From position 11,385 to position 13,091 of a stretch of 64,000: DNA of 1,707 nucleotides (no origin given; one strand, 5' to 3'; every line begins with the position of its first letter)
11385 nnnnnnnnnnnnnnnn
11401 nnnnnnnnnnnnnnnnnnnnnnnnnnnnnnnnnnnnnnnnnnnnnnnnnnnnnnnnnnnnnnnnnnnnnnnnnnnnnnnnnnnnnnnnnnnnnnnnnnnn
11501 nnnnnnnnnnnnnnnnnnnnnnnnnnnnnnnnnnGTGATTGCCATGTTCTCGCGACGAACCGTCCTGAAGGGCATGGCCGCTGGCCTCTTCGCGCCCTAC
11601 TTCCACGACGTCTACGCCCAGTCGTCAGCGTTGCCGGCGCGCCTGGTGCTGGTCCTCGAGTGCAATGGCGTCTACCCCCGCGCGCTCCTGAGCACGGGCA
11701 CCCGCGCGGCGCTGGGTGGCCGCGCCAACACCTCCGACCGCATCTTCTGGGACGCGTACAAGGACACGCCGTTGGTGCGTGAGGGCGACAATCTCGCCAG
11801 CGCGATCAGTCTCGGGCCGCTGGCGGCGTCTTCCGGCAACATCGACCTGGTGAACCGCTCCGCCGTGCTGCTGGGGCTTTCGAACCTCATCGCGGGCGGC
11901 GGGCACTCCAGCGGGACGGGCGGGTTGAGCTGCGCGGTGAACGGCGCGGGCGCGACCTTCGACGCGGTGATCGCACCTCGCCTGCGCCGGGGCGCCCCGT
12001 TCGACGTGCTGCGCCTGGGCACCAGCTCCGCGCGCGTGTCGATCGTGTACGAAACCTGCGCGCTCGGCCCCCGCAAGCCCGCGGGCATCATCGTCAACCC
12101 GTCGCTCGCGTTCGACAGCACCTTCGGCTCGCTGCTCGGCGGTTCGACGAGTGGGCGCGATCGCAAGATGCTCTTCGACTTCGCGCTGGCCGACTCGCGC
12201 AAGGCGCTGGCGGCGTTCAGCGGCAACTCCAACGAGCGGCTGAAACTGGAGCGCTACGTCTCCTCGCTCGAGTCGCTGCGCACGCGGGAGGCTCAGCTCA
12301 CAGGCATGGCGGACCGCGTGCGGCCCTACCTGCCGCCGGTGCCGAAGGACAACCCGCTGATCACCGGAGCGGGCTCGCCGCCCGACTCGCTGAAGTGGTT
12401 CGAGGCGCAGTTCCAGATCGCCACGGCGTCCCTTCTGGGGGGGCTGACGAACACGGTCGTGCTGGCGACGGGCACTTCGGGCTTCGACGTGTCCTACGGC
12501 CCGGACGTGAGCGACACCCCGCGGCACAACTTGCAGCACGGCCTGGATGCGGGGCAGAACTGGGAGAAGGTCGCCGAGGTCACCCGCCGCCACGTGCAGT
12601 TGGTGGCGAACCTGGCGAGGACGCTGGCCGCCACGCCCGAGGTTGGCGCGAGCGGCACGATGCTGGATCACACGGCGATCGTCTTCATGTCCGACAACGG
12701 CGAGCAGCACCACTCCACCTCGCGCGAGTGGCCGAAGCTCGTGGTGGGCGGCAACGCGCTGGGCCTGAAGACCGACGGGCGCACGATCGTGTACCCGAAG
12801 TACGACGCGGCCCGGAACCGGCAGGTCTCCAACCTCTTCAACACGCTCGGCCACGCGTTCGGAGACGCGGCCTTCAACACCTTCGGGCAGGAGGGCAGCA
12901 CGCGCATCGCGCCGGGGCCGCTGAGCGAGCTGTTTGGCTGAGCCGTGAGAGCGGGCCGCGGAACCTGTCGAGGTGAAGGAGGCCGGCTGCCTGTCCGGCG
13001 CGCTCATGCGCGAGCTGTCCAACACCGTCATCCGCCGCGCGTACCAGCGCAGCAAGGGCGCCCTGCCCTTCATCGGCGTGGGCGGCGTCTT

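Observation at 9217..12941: DUF1592-family (two CxxCH) and DUF1552 (Tat) two-gene cassette inserted next to pyrD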

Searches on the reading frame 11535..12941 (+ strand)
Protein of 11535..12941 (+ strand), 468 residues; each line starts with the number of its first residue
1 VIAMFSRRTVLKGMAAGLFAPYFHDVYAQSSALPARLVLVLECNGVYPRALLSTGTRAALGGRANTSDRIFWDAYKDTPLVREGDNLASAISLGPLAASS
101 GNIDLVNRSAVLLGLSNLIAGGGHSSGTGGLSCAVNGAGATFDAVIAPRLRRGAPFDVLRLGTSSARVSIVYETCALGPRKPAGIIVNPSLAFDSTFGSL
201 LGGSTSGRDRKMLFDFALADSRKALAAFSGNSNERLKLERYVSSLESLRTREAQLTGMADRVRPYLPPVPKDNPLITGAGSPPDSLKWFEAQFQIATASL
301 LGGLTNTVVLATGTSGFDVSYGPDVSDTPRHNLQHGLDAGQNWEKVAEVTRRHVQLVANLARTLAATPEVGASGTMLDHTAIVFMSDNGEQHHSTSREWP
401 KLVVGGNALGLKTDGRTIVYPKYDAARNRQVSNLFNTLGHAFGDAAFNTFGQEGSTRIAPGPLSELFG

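Call 7: search_protein_families(library=pfam, proteins=[window:11535-12941:+], max_evalue=0.01)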
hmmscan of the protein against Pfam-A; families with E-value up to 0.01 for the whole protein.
window:11535-12941:+ (468 aa): 1 family
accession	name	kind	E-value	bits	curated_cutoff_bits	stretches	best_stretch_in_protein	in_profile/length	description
PF07586.16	HXXSHH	-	8.1e-24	85.2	30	1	84-358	23-307/307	Protein of unknown function (DUF1552)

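Call 18: find_homologous_proteins(query=window:11535-12941:+, max_evalue=0.00001)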
Query window:11535-12941:+ (468 aa): 383 proteins with E <= 0.00001 among 8000 candidates; the best 120 are listed.
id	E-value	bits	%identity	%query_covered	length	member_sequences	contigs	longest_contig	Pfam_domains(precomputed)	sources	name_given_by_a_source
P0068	5.7e-291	983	95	99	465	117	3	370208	PF07586.17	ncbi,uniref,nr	ncbi:DUF1552 domain-containing protein [Myxococcus sp. CA051A]|uniref:DUF1552 domain-containing prot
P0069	1.8e-212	724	71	99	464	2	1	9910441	PF07586.17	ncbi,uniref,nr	ncbi:DUF1552 domain-containing protein [Melittangium boletus]|uniref:DUF1552 domain-containing prote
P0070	3.0e-211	720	70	99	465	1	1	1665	PF07586.17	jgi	jgi:hypothetical protein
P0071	2.9e-203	694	69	99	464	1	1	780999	PF07586.17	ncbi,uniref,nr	ncbi:DUF1552 domain-containing protein [Corallococcus sp. bb12-1]|uniref:DUF1552 domain-containing p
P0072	8.1e-203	692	68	99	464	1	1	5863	PF07586.17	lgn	-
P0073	7.9e-200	683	67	99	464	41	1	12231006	PF07586.17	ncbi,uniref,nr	ncbi:DUF1552 domain-containing protein [Cystobacter fuscus]|uniref:DUF1552 domain-containing protein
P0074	1.3e-199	682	67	99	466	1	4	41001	PF07586.17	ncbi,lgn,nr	ncbi:MAG: DUF1552 domain-containing protein [Myxococcaceae bacterium]|nr:DUF1552 domain-containing p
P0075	4.2e-198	677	67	99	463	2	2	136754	PF07586.17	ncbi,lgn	ncbi:MAG: DUF1552 domain-containing protein [Myxococcota bacterium]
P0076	3.9e-197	674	68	95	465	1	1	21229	PF07586.17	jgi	jgi:hypothetical protein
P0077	1.3e-195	669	66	99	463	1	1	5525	PF07586.17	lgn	-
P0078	2.3e-194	665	65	99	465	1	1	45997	PF07586.17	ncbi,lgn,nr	ncbi:MAG: DUF1552 domain-containing protein [Myxococcaceae bacterium]|nr:DUF1552 domain-containing p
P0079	1.3e-193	662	66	99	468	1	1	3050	PF07586.17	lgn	-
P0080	1.8e-193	662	66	100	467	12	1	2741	PF07586.17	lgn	-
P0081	2.4e-193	661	67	99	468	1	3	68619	PF07586.17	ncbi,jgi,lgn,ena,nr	ncbi:MAG TPA: DUF1552 domain-containing protein [Myxococcaceae bacterium]|nr:DUF1552 domain-containi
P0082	2.6e-193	661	65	99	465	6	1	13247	PF07586.17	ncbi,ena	-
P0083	3.2e-193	661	65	99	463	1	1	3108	PF07586.17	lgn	-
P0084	8.2e-193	659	65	99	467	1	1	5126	PF07586.17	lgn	-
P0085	9.7e-193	659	65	99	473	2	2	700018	PF07586.17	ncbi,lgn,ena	-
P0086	1.0e-192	659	65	99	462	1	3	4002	PF07586.17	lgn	-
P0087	1.0e-192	659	66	99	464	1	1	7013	PF07586.17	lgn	-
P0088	5.0e-192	657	64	99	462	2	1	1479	PF07586.17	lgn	-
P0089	6.5e-192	656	65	100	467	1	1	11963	PF07586.17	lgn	-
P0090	2.0e-191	655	65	99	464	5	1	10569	PF07586.17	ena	-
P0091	2.2e-191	655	65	99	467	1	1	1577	PF07586.17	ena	-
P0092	3.0e-190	651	66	100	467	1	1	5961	PF07586.17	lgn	-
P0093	2.1e-189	648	64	99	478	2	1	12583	PF07586.17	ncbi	-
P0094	2.9e-189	648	66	99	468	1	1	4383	PF07586.17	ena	-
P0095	3.7e-189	647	63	99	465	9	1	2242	PF07586.17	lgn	-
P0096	5.9e-189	647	64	99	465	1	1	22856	PF07586.17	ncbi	-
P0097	1.3e-188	646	63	99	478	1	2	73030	PF07586.17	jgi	jgi:hypothetical protein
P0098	1.4e-188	645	64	100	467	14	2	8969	PF07586.17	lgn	-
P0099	2.0e-188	645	63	99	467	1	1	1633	PF07586.17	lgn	-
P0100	6.2e-188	643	64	99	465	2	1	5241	PF07586.17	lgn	-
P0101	6.7e-187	640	64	99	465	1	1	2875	PF07586.17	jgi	jgi:hypothetical protein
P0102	1.1e-186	639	65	96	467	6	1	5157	PF07586.17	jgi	jgi:hypothetical protein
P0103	1.1e-186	639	64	99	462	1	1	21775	PF07586.17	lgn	-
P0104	2.2e-186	638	64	99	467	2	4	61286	PF07586.17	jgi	jgi:Protein of unknown function (DUF1552)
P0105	2.8e-186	638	63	99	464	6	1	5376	PF07586.17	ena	-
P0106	3.4e-186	638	63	99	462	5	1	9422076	PF07586.17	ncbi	ncbi:MAG: DUF1552 domain-containing protein [Archangium sp.]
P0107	3.8e-186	637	65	100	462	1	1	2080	PF07586.17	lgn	-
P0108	3.8e-186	637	65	96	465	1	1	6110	PF07586.17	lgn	-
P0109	5.1e-186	637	64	99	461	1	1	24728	PF07586.17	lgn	-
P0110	1.6e-185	635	63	99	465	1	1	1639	PF07586.17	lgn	-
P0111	2.8e-185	635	63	99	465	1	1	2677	PF07586.17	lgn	-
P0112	1.2e-184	632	64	99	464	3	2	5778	PF07586.17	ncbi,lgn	-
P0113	4.0e-184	631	63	99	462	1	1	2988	PF07586.17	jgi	jgi:hypothetical protein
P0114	4.5e-184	631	63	99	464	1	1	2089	PF07586.17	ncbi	-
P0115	4.9e-184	630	63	100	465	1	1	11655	PF07586.17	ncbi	ncbi:MAG: DUF1552 domain-containing protein [Myxococcaceae bacterium]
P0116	1.0e-183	629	62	99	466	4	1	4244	PF07586.17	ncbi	-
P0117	1.1e-183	629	63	100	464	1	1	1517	PF07586.17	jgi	jgi:hypothetical protein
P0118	1.4e-183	629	63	99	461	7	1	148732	PF07586.17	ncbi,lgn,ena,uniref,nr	ncbi:MAG: hypothetical protein DI536_19835 [Archangium gephyra]|uniref:DUF1552 domain-containing pro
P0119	1.8e-183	629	62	99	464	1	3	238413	PF07586.17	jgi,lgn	jgi:hypothetical protein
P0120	3.0e-183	628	65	99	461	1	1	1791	PF07586.17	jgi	jgi:hypothetical protein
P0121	5.5e-183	627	63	99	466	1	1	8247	PF07586.17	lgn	-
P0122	7.1e-183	627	63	99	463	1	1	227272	PF07586.17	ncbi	-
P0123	7.1e-183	627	65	96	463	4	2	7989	PF07586.17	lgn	-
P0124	1.6e-182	626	63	99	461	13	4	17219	PF07586.17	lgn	-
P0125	1.7e-182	625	63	99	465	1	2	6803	PF07586.17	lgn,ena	-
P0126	3.3e-182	624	63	99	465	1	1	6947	PF07586.17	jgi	jgi:hypothetical protein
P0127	3.4e-182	624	63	99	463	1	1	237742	PF07586.17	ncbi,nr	ncbi:MAG: DUF1552 domain-containing protein [Archangiaceae bacterium]|nr:DUF1552 domain-containing p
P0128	7.5e-182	623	63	99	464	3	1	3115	PF07586.17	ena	-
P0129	7.7e-182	623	63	99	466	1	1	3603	PF07586.17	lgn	-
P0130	1.0e-181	623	62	99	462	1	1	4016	PF07586.17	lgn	-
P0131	1.2e-181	623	62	100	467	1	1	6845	PF07586.17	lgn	-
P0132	2.2e-181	622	62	99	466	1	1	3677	PF07586.17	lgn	-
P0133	3.1e-180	618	63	99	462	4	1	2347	PF07586.17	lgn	-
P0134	5.0e-180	617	61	99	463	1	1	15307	PF07586.17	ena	-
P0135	6.9e-180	617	62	99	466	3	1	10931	PF07586.17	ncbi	-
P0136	1.9e-177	609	61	100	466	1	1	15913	PF07586.17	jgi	jgi:hypothetical protein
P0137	2.0e-177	609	62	98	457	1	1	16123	PF07586.17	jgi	jgi:hypothetical protein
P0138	1.4e-175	603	61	99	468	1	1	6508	PF07586.17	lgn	-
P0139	1.5e-175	603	60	96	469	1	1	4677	PF07586.17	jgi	jgi:hypothetical protein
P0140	5.8e-171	587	59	99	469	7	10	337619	PF07586.17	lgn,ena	-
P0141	8.2e-171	587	60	96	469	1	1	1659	PF07586.17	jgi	jgi:hypothetical protein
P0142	8.5e-170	584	58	99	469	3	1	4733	PF07586.17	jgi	jgi:hypothetical protein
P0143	1.1e-168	580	59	99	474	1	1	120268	PF07586.17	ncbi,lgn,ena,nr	ncbi:MAG: DUF1552 domain-containing protein [Myxococcales bacterium]|nr:DUF1552 domain-containing pr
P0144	6.3e-167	574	63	91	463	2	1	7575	PF07586.17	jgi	-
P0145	6.3e-139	482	53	96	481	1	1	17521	PF07586.17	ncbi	-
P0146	6.8e-136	472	52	100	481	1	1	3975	PF07586.17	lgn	-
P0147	7.8e-128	445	49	100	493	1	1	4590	PF07586.17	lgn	-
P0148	4.1e-127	443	51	100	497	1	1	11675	PF07586.17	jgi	jgi:hypothetical protein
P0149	4.8e-126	439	52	93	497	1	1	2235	PF07586.17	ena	-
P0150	2.1e-124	434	60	75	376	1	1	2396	PF07586.17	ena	-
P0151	5.7e-124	433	48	100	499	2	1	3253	PF07586.17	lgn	-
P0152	6.4e-123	429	69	60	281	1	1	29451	PF07586.17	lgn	-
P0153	2.2e-122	427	50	96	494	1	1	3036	PF07586.17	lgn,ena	-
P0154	9.2e-121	422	69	59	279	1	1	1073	PF07586.17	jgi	jgi:hypothetical protein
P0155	5.4e-120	419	47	100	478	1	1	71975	PF07586.17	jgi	-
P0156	8.4e-119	415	48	100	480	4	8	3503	PF07586.17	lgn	-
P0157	1.5e-116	408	46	99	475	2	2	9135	PF07586.17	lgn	-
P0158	1.1e-115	405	46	100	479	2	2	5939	PF07586.17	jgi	jgi:hypothetical protein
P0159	6.2e-115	403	46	99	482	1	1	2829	PF07586.17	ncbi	ncbi:MAG: DUF1552 domain-containing protein [Myxococcota bacterium]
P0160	1.6e-114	401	47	99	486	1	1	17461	PF07586.17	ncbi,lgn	-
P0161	7.5e-114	399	48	98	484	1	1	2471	PF07586.17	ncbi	-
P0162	8.8e-114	399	47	96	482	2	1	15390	PF07586.17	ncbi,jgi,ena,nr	ncbi:MAG: DUF1552 domain-containing protein [Myxococcales bacterium]|nr:DUF1552 domain-containing pr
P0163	1.0e-112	395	47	99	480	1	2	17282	PF07586.17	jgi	jgi:hypothetical protein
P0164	8.8e-112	392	45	100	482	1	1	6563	PF07586.17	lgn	-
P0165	9.0e-112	392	47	100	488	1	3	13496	PF07586.17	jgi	jgi:Protein of unknown function (DUF1552)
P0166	1.1e-111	392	46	100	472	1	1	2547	PF07586.17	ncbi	-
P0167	2.3e-111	391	45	99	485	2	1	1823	PF07586.17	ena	-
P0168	4.5e-111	390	46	100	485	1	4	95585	PF07586.17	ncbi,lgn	-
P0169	1.1e-110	389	48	97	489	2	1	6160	PF07586.17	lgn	-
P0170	1.3e-110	388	46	99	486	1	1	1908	PF07586.17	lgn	-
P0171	1.6e-110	388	46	99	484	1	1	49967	PF07586.17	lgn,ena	-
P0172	1.9e-110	388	48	99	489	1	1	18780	PF07586.17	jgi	jgi:hypothetical protein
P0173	2.0e-110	388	45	99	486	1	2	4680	PF07586.17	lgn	-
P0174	2.4e-110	388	47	97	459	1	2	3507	PF07586.17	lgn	-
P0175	2.5e-110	388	45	100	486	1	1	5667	PF07586.17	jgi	jgi:hypothetical protein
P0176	3.6e-110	387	45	99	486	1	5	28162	PF07586.17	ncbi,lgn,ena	-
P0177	5.5e-110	386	47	99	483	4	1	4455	PF07586.17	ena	-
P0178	1.9e-108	381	46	97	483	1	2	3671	PF07586.17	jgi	jgi:hypothetical protein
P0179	8.7e-108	379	44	99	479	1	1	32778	PF07586.17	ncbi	ncbi:MAG: DUF1552 domain-containing protein [bacterium]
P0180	9.1e-107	376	45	99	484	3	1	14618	PF07586.17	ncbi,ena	-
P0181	1.4e-106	375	46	99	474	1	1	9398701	PF07586.17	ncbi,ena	-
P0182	2.0e-106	375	45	92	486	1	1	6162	PF07586.17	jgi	jgi:Protein of unknown function (DUF1552)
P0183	6.9e-106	373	46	100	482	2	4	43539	PF07586.17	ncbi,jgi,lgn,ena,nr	ncbi:MAG TPA: DUF1552 domain-containing protein [Kofleriaceae bacterium]|jgi:hypothetical protein|nr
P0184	1.2e-105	372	45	99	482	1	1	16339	PF07586.17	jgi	jgi:hypothetical protein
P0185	1.5e-105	372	44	99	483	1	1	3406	PF07586.17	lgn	-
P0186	2.6e-105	371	45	100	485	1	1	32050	PF07586.17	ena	-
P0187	3.4e-105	371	45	99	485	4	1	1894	PF07586.17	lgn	-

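Call 21: find_encoding_contigs(protein=P0068, flank=8000, max_places=8)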
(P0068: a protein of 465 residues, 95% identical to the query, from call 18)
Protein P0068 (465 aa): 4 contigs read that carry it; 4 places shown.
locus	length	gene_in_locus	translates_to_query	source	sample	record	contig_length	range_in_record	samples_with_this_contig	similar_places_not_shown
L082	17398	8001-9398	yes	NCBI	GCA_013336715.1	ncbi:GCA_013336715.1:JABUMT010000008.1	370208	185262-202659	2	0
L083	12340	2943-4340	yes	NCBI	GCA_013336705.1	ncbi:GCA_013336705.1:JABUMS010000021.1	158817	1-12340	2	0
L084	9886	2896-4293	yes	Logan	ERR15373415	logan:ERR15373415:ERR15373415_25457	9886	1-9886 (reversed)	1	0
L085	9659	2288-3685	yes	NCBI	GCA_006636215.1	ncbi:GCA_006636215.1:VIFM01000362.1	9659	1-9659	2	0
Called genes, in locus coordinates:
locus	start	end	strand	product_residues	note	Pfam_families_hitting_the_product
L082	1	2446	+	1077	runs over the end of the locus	PF17936:Big_6 (weak)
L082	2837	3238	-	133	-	PF17882:SBD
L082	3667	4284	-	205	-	-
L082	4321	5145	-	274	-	PF00165:HTH_AraC, PF12833:HTH_18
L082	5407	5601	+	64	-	-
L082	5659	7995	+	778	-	-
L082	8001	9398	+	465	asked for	PF07586:HXXSHH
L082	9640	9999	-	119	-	PF07237:DUF1428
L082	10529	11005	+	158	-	-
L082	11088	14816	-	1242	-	PF00270:DEAD (weak), PF13401:AAA_22 (faint), PF00271:Helicase_C, PF21010:HA2_C, PF07717:OB_NTP_bind, PF11898:DUF3418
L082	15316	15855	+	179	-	PF03449:GreA_GreB_N, PF01272:GreA_GreB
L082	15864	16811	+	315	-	-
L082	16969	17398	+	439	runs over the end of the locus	PF13638:PIN_4, PF02562:PhoH, PF13604:AAA_30 (faint), PF13245:AAA_19 (faint)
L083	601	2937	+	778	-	-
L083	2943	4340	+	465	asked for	PF07586:HXXSHH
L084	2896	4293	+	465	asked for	PF07586:HXXSHH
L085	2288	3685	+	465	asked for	PF07586:HXXSHH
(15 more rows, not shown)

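Call 39: search_solved_structures(query=A5, max_evalue=1, show_alignments=2)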
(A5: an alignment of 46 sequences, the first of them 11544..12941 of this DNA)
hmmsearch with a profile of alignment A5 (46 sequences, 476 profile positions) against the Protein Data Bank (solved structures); distinct sequences matched with E-value up to 1: 5.
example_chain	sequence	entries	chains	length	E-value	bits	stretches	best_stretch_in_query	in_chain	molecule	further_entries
9p0a_C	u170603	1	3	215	0.39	12.8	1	112-154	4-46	Pilin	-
6b0k_A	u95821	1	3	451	0.68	12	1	381-409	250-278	Iota-carrageenan sulfatase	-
6b0j_A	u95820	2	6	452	0.69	12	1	381-409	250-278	Iota-carrageenan sulfatase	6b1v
6bia_A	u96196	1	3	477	0.73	11.9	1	381-409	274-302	Sulfatase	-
9hh2_A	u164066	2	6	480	1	11.5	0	381-409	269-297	Sulfatase, family S1-19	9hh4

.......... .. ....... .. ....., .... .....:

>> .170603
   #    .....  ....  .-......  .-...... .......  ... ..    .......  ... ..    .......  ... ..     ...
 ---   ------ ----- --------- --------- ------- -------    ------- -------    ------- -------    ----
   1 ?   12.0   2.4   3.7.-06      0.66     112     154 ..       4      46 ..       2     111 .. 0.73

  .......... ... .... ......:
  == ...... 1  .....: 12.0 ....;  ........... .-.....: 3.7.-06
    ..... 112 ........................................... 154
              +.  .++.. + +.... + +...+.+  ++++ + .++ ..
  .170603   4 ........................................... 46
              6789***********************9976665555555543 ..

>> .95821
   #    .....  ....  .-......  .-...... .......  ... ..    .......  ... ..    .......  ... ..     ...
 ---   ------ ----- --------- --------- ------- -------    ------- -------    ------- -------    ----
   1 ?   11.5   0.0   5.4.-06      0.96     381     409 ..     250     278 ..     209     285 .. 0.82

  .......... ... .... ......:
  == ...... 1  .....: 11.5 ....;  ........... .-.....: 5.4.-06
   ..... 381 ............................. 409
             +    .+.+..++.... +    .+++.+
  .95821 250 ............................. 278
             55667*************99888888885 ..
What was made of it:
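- On Alkaline-phosphatase superfamily: The local alignment to the sulfatase SDNG motif has E about 0.7 (call 39).
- Local match of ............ to the sulfatase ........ metal motif (call 39).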

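Call 42: search_protein_families(library=pfam, proteins=[window:11544-12941:+], max_evalue=10)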
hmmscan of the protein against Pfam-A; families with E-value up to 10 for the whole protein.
window:11544-12941:+ (465 aa): 2 families
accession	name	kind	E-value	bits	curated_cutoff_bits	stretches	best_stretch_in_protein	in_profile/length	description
PF07586.16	HXXSHH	-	8e-24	85.2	30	1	81-355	23-307/307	Protein of unknown function (DUF1552)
PF10518.14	TAT_signal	-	0.045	14.2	22.7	1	1-14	1-14/21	TAT (twin-arginine translocation) pathway signal sequence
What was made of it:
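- On DUF1552 (HXXSHH, PF07586): The Pfam TAT_signal model is below threshold (14.2 against 22.7, call 42).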

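Call 44: search_protein_families(library=ncbifam, proteins=[window:11544-12941:+], max_evalue=0.01)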
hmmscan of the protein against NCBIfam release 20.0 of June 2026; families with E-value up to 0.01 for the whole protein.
window:11544-12941:+ (465 aa): 0 families

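Call 47: predict_structure(alignment_id=A5)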
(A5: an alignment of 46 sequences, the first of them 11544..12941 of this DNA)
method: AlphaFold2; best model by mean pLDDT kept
length: 465 residues; sequences in the alignment: 46
mean_pLDDT: 87.3   pTM: 0.88
mean pLDDT of the five models: 87.3, 85.9, 85.2, 84.4, 83.0
residues with pLDDT >= 90: 253; 70-90: 164; 50-70: 36; < 50: 12
segments of 3 or more residues with pLDDT < 50: 12-14
pLDDT, mean of each block of 10 residues (from residue 1): 49 50 56 95 92 93 88 94 95 92 97 81 83 89 91 95 89 91 95 82 67 87 88 83 83 89 94 84 96 98 96 84 87 88 95 98 95 98 68 87 98 96 92 96 87 82 96
secondary structure, 60 per line:
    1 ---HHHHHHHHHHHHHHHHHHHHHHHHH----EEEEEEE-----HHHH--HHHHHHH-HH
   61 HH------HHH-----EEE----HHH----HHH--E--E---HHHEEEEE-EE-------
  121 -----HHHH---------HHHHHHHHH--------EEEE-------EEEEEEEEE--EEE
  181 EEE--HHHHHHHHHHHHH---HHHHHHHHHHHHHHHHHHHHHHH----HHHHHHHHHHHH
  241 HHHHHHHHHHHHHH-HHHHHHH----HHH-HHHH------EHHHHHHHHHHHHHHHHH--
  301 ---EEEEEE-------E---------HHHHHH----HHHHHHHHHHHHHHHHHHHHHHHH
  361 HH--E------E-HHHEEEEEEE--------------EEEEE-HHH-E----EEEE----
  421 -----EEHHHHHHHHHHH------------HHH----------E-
elements in order: H4-28 E33-39 H45-48 H51-57 H59-62 E77-79 E106-110 H126-129 H139-147 E156-159 E167-175 E178-183 H186-198 H202-224 H229-254 H256-262 H271-274 H282-298 E304-309 H327-332 H337-362 E377-383 E398-402 E413-416 H428-438
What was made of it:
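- On Alkaline-phosphatase superfamily: AF2 pLDDT 87.3 (call 47).
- AF2 model with pLDDT 87.3 (call 47).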
